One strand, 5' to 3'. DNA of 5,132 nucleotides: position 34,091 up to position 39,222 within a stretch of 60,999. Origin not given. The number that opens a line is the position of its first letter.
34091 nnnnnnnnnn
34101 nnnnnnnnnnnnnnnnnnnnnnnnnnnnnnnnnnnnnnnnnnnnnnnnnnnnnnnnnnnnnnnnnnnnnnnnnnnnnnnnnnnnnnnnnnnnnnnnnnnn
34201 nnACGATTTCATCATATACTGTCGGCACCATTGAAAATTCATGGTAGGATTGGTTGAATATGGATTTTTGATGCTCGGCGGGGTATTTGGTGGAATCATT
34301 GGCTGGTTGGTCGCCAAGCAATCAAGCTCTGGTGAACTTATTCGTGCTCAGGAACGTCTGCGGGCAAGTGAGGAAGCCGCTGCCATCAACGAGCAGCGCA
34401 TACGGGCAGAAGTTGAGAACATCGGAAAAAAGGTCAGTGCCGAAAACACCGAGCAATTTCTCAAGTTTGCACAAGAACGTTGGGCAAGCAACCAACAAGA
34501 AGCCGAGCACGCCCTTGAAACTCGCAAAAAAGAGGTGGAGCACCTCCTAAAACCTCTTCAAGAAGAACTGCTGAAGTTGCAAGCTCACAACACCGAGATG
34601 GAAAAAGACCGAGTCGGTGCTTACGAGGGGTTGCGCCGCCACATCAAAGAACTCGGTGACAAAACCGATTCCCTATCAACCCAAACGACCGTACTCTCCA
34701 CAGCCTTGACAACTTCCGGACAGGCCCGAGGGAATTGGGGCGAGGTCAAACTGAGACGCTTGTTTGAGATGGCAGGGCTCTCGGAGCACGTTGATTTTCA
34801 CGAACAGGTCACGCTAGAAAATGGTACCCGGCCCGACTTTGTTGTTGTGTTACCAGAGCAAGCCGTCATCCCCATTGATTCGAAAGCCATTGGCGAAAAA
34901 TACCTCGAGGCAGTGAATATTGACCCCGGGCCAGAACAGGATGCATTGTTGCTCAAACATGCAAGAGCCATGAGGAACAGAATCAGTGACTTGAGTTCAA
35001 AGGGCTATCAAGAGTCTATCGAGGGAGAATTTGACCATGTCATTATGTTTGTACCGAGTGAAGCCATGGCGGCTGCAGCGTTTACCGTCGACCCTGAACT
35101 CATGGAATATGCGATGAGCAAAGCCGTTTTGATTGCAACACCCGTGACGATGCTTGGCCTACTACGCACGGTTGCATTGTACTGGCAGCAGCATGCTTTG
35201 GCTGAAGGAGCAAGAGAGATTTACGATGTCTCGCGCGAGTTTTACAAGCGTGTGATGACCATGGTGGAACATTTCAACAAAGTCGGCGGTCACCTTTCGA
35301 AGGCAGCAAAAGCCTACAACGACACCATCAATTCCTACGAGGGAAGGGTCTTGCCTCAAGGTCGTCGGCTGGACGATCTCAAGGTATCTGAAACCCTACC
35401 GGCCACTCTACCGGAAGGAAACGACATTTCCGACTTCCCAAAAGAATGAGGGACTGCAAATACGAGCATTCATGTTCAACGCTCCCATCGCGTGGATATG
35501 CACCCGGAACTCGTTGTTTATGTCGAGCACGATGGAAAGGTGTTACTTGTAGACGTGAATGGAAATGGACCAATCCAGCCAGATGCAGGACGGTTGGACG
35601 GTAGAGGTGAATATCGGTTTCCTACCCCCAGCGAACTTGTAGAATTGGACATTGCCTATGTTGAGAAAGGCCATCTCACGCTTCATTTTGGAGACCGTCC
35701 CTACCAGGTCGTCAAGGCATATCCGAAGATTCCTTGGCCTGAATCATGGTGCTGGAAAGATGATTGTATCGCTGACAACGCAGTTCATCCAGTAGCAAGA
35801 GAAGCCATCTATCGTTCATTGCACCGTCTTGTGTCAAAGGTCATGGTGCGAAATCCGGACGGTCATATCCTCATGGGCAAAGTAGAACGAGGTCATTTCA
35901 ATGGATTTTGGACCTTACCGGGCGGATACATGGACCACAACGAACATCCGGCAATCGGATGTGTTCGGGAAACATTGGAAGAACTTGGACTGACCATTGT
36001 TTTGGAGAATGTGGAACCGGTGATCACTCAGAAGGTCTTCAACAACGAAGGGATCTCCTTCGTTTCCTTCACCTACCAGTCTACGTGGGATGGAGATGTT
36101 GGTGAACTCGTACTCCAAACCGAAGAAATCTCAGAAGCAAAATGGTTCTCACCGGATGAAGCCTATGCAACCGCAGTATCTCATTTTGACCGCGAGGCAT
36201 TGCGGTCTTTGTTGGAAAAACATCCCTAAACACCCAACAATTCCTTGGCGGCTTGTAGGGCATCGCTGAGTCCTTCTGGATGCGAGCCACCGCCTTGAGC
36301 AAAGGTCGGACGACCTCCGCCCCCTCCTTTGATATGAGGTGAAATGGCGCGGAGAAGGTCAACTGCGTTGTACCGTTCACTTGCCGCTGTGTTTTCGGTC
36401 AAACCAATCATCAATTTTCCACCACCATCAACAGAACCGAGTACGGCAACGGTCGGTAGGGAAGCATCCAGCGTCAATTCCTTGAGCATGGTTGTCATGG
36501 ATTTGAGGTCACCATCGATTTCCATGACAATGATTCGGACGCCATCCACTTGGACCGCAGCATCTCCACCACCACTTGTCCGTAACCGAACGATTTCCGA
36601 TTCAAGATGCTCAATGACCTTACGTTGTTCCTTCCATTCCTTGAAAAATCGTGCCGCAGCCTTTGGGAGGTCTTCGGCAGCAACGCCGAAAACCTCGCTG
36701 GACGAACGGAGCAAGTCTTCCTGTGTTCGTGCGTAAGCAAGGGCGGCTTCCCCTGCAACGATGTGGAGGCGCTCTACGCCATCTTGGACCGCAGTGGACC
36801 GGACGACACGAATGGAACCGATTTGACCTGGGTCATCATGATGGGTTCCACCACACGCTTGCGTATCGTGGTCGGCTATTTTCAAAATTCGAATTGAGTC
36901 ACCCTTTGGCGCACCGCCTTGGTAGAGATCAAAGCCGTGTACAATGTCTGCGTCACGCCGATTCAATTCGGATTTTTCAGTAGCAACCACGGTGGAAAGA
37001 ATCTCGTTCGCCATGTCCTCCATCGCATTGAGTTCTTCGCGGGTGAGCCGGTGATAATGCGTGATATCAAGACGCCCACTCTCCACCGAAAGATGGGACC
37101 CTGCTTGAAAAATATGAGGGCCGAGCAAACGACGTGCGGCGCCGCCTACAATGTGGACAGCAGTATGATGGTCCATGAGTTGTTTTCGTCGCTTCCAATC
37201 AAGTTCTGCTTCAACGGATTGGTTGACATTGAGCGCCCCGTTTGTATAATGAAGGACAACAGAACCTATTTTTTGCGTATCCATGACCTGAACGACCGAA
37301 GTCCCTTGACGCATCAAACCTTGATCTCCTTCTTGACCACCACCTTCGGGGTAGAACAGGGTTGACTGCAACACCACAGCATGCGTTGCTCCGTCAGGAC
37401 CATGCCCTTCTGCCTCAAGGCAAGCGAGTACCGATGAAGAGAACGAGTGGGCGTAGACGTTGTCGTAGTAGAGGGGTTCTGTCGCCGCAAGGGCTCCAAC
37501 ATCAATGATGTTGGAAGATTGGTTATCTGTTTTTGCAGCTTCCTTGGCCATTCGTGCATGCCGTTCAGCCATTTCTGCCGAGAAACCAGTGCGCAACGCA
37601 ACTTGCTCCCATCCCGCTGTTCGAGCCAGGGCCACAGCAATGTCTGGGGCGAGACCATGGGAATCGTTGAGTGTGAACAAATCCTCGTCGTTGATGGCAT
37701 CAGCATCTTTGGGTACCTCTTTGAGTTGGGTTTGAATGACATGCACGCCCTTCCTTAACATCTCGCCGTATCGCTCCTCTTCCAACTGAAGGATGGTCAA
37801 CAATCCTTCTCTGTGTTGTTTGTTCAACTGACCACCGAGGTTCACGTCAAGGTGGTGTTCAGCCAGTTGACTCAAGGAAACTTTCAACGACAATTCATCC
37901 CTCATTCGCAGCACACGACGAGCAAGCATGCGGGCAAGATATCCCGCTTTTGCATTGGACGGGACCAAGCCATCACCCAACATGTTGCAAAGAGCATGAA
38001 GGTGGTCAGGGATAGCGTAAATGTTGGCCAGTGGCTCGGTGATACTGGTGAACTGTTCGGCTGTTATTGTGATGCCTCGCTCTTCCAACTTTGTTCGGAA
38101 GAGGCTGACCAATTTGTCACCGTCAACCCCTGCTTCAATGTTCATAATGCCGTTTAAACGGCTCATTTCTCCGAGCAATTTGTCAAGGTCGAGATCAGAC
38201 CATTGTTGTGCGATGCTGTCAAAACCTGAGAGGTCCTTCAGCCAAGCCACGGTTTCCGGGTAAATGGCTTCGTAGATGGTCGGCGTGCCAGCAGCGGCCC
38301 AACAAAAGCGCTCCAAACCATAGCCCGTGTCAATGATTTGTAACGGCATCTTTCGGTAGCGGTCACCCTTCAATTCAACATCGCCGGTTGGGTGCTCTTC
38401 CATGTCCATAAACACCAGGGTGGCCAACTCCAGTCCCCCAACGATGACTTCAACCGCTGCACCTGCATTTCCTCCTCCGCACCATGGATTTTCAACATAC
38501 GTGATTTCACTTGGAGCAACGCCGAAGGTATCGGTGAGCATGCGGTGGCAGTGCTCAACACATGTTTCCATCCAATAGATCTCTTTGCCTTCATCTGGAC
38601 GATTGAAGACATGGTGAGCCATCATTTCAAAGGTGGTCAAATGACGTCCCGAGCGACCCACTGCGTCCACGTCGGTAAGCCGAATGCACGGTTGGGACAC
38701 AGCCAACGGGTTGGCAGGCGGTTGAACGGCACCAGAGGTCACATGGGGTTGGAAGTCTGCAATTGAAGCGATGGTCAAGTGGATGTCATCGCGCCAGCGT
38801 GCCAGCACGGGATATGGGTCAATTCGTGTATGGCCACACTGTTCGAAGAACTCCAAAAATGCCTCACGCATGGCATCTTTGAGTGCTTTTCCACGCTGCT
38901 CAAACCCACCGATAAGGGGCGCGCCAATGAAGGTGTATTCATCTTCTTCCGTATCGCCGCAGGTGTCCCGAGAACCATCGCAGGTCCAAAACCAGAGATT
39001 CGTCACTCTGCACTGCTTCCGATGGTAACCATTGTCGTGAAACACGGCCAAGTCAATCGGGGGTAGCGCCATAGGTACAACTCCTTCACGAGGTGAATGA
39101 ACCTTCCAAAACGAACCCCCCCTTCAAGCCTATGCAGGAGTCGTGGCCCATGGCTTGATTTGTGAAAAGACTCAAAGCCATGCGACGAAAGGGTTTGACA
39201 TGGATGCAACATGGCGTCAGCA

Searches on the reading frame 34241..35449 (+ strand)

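Call 70: search_protein_families(library=pfam, proteins=[window:34241-35449:+], max_evalue=0.00001)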
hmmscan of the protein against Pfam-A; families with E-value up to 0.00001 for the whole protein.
window:34241-35449:+ (402 aa): 1 family
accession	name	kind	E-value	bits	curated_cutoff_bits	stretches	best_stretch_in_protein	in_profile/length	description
PF02646.22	RmuC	-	2.1e-82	276.9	26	1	98-384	2-288/291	RmuC family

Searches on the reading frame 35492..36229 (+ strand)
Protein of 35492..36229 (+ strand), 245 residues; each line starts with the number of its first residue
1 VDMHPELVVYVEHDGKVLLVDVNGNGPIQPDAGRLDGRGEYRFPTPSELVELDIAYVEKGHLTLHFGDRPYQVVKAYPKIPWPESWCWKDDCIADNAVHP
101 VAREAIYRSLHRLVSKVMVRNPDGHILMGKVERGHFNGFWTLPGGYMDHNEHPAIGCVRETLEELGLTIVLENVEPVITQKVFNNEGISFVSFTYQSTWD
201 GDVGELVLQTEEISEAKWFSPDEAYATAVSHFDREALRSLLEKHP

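Call 70: search_protein_families(library=pfam, proteins=[window:35492-36229:+], max_evalue=0.00001)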
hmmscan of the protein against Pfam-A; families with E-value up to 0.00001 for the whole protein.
window:35492-36229:+ (245 aa): 1 family
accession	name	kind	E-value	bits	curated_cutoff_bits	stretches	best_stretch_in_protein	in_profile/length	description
PF00293.34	NUDIX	-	3e-18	66.6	21.1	1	115-238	6-132/134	NUDIX domain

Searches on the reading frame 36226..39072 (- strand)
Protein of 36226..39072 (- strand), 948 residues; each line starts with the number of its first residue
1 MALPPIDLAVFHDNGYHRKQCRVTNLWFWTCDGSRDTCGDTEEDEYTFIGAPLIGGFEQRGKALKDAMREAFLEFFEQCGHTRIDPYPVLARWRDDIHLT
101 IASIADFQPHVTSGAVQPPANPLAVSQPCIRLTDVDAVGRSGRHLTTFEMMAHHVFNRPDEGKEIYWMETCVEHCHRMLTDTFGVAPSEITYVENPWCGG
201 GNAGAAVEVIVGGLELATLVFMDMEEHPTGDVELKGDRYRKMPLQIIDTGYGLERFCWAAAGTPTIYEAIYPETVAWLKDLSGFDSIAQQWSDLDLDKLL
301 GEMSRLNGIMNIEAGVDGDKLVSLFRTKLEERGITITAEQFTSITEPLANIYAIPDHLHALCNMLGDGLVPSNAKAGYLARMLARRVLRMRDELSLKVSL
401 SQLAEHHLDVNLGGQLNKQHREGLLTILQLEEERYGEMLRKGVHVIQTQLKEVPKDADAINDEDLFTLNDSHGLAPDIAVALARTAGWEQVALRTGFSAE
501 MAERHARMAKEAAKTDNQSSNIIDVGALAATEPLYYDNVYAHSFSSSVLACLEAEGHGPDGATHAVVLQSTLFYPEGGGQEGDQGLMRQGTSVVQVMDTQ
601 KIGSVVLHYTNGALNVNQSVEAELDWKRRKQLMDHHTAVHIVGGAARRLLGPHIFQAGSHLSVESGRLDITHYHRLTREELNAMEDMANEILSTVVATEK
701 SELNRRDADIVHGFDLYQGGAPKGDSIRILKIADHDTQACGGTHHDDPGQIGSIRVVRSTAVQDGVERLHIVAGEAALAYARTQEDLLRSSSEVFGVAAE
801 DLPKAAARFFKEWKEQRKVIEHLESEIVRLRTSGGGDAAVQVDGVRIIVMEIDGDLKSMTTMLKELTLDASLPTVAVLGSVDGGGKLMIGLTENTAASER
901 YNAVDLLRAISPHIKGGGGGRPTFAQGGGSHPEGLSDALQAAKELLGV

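Call 70: search_protein_families(library=pfam, proteins=[window:36226-39072:-], max_evalue=0.00001)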
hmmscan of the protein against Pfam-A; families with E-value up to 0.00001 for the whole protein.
window:36226-39072:- (948 aa): 3 families
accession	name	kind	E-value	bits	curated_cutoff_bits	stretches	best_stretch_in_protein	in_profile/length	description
PF01411.24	tRNA-synt_2c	-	2.1e-104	350.5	30.3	1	68-628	2-552/552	tRNA synthetases class II (A)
PF02272.25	DHHA1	-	1.8e-10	41.6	25.9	1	846-946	3-100/102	DHHA1 domain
PF07973.19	tRNA_SAD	-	1.6e-08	34.8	24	1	727-769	1-43/44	Threonyl and Alanyl tRNA synthetase second additional domain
